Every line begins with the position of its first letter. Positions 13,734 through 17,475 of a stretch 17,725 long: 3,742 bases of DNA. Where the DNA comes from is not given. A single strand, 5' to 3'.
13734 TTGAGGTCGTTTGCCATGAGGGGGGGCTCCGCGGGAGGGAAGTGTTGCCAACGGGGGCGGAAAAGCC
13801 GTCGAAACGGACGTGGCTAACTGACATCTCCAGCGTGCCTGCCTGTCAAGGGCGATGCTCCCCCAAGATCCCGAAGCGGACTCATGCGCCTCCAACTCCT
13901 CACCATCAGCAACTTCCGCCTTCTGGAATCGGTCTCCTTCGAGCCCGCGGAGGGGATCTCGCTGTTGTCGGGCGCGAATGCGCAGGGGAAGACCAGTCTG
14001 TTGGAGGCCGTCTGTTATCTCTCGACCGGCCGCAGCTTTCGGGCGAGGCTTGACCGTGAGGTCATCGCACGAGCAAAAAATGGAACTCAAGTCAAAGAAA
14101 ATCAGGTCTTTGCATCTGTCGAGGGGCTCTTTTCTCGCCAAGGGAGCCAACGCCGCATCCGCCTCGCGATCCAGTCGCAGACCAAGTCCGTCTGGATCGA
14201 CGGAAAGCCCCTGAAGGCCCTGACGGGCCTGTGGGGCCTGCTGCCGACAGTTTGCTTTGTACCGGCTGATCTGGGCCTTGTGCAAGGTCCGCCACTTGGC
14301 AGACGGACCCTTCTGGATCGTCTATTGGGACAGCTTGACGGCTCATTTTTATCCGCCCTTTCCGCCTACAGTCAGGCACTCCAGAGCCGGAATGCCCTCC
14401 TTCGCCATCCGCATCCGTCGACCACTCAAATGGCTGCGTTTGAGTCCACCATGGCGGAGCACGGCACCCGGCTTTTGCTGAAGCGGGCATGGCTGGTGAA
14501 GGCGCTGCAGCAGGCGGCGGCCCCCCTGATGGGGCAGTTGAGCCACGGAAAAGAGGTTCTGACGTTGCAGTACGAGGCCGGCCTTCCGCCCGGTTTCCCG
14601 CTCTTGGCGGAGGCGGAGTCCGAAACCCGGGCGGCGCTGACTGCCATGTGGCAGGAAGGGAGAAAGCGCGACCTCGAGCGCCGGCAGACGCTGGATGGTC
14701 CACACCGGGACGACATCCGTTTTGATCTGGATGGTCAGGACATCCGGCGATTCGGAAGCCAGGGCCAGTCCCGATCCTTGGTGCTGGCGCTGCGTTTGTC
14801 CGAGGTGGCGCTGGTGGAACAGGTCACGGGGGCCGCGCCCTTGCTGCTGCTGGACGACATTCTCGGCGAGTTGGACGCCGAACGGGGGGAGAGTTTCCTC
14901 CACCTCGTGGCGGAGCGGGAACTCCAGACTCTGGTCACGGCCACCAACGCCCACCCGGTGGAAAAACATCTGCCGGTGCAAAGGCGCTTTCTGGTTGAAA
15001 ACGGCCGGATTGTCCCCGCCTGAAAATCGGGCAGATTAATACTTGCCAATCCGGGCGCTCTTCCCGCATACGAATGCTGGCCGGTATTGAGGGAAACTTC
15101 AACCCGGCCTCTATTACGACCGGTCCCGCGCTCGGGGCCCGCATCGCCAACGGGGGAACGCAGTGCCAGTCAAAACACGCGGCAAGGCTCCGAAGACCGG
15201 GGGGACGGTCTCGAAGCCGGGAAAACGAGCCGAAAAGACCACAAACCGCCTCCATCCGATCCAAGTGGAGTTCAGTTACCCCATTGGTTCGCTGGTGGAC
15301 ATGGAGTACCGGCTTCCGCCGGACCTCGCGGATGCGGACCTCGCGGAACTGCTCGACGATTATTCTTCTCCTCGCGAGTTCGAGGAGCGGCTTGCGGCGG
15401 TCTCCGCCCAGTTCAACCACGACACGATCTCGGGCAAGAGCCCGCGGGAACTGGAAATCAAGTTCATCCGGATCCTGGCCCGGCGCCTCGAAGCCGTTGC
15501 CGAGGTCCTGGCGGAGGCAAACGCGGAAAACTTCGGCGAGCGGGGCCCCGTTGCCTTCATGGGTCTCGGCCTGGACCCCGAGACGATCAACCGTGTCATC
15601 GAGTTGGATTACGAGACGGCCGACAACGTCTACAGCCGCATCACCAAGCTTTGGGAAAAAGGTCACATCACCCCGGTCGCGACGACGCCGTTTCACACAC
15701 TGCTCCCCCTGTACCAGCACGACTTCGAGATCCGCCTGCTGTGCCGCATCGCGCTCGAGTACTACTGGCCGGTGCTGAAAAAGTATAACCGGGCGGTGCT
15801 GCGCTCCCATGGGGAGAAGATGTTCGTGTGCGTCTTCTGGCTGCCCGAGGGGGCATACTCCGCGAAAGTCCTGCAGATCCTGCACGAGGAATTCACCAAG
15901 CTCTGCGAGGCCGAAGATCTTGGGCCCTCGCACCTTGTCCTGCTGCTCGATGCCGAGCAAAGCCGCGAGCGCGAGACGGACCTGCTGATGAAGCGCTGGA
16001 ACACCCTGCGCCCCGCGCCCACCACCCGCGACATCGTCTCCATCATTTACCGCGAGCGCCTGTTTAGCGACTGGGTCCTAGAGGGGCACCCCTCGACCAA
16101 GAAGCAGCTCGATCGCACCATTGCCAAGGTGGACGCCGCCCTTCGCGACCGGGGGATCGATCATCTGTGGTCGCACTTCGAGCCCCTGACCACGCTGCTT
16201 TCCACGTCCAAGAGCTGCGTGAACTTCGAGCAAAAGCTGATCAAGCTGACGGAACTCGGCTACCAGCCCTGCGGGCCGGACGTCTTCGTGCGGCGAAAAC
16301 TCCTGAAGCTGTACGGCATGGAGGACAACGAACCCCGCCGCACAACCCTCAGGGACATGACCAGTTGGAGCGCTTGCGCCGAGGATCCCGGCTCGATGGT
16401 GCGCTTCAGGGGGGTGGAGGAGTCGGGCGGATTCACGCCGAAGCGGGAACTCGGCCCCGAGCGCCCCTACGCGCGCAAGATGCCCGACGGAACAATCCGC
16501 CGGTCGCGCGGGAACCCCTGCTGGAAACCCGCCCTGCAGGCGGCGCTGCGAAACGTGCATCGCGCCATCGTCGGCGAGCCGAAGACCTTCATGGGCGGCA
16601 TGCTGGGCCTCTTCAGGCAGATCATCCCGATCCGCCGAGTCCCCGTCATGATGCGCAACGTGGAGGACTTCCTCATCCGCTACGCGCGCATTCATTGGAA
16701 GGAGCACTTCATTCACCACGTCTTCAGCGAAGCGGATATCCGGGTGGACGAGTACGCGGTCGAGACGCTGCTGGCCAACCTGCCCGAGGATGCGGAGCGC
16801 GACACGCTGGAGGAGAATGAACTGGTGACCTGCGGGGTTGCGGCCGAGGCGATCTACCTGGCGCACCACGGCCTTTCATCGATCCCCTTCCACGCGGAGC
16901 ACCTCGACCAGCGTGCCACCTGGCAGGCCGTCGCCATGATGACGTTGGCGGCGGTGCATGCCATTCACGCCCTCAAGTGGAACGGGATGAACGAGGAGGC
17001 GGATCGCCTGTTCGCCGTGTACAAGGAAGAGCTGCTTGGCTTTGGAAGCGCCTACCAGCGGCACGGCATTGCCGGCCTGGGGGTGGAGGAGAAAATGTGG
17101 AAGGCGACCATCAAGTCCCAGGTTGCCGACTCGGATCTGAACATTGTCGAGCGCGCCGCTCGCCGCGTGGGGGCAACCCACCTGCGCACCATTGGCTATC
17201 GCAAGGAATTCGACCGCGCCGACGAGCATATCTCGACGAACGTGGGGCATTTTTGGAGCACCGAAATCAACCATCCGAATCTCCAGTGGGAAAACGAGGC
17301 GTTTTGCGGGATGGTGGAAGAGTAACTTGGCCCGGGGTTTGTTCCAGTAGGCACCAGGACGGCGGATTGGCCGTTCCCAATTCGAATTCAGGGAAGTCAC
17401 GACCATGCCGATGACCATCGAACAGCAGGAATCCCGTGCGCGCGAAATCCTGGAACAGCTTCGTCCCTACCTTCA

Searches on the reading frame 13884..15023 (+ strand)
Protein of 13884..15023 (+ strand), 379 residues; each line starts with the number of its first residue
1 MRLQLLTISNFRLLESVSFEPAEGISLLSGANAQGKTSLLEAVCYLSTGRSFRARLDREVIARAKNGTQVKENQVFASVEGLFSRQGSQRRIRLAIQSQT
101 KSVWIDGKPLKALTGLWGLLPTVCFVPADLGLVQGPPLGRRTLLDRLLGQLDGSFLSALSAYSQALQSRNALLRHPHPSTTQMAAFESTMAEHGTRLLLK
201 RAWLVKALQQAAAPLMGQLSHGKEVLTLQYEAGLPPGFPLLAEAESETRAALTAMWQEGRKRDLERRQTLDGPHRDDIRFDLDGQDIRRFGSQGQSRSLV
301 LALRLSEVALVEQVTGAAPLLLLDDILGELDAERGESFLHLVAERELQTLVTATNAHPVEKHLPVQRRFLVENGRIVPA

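Call 9: search_protein_families(library=pfam, proteins=[window:13884-15023:+], max_evalue=0.01)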
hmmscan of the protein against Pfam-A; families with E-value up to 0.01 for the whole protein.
window:13884-15023:+ (379 aa): 4 families
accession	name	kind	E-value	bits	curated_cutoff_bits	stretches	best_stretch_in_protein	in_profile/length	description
PF02463.25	SMC_N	-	3.3e-17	63.1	40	1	3-362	2-205/220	RecF/RecN/SMC N terminal domain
PF13476.12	AAA_23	-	1.4e-10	42.6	27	1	6-89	2-85/201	AAA domain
PF13175.12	AAA_15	-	5.8e-07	29.9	32.1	1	1-58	1-55/374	AAA ATPase domain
PF13555.12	AAA_29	-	0.0029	17.7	27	1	4-51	5-50/61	P-loop containing region of AAA domain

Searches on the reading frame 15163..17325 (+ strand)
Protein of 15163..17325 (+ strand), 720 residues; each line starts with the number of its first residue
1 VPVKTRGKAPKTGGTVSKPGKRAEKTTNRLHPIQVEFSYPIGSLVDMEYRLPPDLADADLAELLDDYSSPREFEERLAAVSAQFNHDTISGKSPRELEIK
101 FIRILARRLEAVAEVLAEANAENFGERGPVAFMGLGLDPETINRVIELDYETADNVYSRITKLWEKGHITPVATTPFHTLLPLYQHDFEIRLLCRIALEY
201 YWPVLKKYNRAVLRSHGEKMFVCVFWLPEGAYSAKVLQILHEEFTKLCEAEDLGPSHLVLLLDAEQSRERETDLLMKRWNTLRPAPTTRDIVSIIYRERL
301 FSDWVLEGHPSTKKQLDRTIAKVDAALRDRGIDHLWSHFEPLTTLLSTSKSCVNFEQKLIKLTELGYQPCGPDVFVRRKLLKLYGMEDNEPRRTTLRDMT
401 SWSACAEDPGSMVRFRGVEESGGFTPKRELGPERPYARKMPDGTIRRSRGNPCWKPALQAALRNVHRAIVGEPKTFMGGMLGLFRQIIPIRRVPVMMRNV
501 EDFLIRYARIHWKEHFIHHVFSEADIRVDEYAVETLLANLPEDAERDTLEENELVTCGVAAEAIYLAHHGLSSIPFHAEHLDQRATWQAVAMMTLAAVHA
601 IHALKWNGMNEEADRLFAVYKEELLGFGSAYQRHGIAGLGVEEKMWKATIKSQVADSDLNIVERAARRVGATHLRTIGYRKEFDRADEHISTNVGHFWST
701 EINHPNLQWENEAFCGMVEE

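Call 9: search_protein_families(library=pfam, proteins=[window:15163-17325:+], max_evalue=0.01)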
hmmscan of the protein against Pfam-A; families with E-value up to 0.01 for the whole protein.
window:15163-17325:+ (720 aa): 2 families
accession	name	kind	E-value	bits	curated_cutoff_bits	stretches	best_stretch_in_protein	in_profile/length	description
PF22160.1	PSMA-like_C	-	5.5e-11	42.9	26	1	495-675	55-222/243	Maltose-forming alpha-amylase-like, C-terminal domain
PF22159.1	PSMA-like_N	-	1.8e-06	27.8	26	1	69-243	27-167/329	Maltose-forming alpha-amylase-like, N-terminal domain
